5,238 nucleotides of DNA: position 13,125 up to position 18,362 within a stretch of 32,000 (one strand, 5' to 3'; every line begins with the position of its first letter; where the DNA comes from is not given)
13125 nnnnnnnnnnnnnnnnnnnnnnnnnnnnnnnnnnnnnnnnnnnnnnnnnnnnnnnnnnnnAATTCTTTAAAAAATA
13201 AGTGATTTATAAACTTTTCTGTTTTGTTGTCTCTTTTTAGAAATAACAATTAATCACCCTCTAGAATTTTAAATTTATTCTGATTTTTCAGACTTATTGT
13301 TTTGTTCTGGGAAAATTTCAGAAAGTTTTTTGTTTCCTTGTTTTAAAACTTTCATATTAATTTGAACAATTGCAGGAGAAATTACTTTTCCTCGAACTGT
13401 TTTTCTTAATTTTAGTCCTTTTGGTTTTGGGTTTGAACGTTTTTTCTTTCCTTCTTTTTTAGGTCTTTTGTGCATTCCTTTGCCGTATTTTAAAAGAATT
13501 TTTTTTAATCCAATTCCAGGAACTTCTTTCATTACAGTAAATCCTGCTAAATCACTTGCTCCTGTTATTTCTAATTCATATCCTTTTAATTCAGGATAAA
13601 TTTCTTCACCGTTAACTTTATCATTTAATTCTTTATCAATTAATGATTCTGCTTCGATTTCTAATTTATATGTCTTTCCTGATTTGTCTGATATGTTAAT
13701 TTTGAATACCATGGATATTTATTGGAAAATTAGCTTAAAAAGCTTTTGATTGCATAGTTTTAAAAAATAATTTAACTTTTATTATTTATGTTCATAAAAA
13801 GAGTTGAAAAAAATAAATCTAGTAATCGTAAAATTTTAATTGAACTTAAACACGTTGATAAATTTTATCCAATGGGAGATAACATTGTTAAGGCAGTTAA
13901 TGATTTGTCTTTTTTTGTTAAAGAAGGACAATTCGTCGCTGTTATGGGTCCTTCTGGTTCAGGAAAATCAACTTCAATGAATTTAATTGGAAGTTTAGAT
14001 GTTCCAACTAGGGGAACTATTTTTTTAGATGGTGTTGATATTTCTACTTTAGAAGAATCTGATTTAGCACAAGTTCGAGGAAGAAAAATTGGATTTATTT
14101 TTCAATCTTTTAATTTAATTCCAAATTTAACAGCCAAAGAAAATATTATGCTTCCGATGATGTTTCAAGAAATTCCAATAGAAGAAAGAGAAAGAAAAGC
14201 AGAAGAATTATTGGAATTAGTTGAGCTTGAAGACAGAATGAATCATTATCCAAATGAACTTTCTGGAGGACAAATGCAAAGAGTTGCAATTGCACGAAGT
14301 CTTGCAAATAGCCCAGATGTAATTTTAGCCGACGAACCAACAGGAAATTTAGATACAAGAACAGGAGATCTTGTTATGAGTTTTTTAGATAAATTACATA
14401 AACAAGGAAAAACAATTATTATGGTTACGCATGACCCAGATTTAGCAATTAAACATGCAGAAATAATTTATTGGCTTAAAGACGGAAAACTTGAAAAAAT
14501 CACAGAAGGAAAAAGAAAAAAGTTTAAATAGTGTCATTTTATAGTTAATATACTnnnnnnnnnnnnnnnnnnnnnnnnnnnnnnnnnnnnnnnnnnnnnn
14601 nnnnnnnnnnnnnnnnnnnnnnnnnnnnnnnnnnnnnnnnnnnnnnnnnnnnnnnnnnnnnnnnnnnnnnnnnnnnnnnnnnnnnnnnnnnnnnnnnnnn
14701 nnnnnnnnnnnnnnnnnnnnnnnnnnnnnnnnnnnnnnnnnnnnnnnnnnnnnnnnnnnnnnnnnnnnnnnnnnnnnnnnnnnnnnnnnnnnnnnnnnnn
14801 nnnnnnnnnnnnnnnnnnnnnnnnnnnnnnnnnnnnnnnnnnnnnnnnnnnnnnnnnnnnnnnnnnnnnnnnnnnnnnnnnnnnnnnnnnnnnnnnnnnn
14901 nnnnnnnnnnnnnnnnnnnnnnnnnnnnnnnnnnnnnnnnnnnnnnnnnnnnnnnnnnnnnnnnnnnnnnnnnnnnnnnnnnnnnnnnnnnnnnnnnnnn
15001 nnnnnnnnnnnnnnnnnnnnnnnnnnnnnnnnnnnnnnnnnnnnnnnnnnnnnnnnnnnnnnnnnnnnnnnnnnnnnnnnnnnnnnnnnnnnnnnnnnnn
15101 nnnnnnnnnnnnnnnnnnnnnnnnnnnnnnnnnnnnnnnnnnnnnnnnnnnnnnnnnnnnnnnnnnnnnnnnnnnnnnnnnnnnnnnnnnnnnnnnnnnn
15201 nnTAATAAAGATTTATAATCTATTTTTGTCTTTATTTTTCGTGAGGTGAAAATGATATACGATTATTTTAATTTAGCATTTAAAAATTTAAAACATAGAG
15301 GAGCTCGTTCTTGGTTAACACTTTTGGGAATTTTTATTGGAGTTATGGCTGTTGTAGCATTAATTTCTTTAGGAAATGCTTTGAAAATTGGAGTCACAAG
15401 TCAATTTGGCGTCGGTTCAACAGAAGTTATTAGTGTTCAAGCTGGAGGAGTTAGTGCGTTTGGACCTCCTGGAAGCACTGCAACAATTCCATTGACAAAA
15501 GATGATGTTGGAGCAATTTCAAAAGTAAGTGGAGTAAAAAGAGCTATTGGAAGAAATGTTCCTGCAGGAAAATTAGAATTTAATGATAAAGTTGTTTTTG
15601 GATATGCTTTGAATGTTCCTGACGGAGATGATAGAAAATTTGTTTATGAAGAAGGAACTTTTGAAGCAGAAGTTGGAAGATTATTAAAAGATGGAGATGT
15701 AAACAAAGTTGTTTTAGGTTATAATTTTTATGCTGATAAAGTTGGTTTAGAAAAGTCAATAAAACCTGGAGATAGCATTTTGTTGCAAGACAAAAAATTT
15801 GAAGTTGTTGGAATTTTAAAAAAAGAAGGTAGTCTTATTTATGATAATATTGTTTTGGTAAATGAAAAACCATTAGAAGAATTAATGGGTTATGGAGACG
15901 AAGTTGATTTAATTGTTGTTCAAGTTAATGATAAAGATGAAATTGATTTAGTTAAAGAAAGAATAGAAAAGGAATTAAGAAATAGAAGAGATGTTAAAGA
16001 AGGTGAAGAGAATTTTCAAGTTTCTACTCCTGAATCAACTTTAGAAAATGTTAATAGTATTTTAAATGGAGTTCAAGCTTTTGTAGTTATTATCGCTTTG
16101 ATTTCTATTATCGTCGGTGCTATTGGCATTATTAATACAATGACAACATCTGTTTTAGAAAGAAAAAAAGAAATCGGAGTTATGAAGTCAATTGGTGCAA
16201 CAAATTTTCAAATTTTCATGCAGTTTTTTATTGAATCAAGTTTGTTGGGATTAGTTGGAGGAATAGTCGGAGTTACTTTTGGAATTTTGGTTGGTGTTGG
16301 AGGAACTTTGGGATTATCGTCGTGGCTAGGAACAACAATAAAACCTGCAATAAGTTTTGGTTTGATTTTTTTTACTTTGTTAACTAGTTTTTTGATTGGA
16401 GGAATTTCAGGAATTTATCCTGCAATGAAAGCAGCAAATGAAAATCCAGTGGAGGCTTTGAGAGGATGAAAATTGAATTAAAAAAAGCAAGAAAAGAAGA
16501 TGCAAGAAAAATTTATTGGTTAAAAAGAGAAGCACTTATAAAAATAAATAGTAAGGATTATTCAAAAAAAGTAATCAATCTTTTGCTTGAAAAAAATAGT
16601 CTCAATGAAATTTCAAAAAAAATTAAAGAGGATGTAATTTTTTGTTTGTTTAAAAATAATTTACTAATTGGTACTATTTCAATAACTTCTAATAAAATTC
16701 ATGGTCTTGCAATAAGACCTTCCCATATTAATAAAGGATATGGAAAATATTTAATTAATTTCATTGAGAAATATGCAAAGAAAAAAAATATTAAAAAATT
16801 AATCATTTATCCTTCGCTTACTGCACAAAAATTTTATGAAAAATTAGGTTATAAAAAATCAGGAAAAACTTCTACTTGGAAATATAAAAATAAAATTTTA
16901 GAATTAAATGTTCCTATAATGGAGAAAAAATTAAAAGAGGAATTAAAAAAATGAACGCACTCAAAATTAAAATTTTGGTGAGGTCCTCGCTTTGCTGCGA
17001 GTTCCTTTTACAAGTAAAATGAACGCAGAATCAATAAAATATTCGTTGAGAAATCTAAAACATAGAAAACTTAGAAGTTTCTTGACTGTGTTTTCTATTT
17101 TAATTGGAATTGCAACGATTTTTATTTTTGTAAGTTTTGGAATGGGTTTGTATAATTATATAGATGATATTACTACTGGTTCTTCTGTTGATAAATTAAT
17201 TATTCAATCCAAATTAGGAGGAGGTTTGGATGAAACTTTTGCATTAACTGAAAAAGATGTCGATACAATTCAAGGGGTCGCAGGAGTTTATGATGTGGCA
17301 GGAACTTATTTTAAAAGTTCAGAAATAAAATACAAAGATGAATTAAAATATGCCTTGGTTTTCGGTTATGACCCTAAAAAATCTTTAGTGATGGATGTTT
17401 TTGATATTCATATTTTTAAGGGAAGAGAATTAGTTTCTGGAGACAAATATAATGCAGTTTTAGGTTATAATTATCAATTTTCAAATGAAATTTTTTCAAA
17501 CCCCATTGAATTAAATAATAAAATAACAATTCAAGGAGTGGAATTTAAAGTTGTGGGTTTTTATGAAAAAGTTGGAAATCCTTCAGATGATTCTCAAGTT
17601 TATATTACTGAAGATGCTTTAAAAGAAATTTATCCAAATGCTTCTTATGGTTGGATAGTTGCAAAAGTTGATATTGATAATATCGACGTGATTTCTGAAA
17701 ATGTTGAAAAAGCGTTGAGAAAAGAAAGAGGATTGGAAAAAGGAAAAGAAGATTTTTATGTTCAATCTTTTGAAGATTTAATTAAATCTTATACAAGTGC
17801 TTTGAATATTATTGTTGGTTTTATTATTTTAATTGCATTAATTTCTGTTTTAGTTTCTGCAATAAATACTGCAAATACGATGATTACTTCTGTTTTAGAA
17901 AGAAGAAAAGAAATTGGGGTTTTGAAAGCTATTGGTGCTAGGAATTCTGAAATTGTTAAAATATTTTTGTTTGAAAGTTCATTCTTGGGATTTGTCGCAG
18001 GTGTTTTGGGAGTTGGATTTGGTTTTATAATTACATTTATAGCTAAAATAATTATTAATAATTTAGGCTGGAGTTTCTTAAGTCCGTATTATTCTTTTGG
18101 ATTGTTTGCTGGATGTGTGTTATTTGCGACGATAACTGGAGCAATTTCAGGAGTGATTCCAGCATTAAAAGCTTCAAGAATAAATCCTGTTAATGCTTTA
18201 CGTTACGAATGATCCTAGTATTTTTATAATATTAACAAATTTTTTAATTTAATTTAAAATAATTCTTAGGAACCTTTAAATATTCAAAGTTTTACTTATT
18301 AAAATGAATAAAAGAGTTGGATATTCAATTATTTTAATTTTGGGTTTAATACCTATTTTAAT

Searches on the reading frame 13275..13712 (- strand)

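Call 69: search_protein_families(library=pfam, proteins=[window:13275-13712:-], max_evalue=0.0001)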
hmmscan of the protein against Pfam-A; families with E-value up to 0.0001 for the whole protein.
window:13275-13712:- (145 aa): 1 family
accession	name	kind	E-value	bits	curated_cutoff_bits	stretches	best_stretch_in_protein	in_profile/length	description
PF01092.24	Ribosomal_S6e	-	9.4e-29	100.2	26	1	3-134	1-124/125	Ribosomal protein S6e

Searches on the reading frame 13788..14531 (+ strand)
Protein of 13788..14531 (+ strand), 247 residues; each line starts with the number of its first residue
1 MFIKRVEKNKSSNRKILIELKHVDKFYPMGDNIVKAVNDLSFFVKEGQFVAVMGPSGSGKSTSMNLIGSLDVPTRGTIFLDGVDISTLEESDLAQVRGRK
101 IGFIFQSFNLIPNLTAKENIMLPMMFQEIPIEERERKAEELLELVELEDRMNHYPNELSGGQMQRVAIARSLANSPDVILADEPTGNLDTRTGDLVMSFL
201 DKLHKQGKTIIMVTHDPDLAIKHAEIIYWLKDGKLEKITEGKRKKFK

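Call 70: search_protein_families(library=pfam, proteins=[window:13788-14531:+], max_evalue=0.0001)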
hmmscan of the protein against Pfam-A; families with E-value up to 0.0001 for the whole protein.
window:13788-14531:+ (247 aa): 1 family
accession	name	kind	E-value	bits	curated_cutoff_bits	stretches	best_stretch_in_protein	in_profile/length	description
PF00005.33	ABC_tran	-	2.3e-34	119.4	25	1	37-185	1-136/137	ABC transporter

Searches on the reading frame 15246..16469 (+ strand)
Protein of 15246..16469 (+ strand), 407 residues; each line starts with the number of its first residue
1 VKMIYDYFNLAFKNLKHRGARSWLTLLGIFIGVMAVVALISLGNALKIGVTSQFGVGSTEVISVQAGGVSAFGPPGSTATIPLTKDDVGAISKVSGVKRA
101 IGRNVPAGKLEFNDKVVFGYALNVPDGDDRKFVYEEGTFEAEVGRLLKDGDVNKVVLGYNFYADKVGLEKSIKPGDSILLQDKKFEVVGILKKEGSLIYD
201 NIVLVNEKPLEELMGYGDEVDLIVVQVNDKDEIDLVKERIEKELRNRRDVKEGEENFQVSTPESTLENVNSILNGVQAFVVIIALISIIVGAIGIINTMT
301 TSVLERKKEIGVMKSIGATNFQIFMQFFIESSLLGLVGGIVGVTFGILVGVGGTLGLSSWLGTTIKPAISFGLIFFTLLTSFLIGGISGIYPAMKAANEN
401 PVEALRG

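Call 70: search_protein_families(library=pfam, proteins=[window:15246-16469:+], max_evalue=0.0001)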
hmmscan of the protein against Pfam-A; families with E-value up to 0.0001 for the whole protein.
window:15246-16469:+ (407 aa): 2 families
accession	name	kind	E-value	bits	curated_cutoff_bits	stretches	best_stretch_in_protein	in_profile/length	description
PF12704.14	MacB_PCD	-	5.6e-23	82.7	27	1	22-242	1-206/207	MacB-like periplasmic core domain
PF02687.27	FtsX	-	1.3e-19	70.8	25.5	1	282-401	2-120/120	FtsX-like permease C-terminal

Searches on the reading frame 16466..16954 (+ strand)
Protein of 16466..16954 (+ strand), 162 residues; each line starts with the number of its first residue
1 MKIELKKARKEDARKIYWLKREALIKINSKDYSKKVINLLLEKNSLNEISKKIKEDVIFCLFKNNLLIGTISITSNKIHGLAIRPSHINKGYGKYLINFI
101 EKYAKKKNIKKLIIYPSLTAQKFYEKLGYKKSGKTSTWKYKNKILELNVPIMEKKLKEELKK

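Call 70: search_protein_families(library=pfam, proteins=[window:16466-16954:+], max_evalue=0.0001)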
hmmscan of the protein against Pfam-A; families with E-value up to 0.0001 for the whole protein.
window:16466-16954:+ (162 aa): 4 families
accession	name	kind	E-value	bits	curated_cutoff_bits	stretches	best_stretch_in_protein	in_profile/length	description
PF13673.13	Acetyltransf_10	-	5.4e-13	49.5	23.6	1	31-135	4-113/128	Acetyltransferase (GNAT) domain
PF00583.31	Acetyltransf_1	-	1.6e-12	48.2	20.7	1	54-129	31-116/116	Acetyltransferase (GNAT) family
PF13508.13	Acetyltransf_7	-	2e-11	44.6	27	1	57-131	4-84/84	Acetyltransferase (GNAT) domain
PF13420.13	Acetyltransf_4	-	1.9e-05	25.2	24.3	1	6-142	2-147/155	Acetyltransferase (GNAT) domain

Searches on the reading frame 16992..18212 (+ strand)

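Call 70: search_protein_families(library=pfam, proteins=[window:16992-18212:+], max_evalue=0.0001)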
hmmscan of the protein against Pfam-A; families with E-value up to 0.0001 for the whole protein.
window:16992-18212:+ (406 aa): 2 families
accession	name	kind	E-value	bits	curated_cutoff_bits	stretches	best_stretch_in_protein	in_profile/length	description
PF02687.27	FtsX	-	1.9e-21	76.8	25.5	1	279-399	1-120/120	FtsX-like permease C-terminal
PF12704.14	MacB_PCD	-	4.2e-17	63.6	27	1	29-226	1-191/207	MacB-like periplasmic core domain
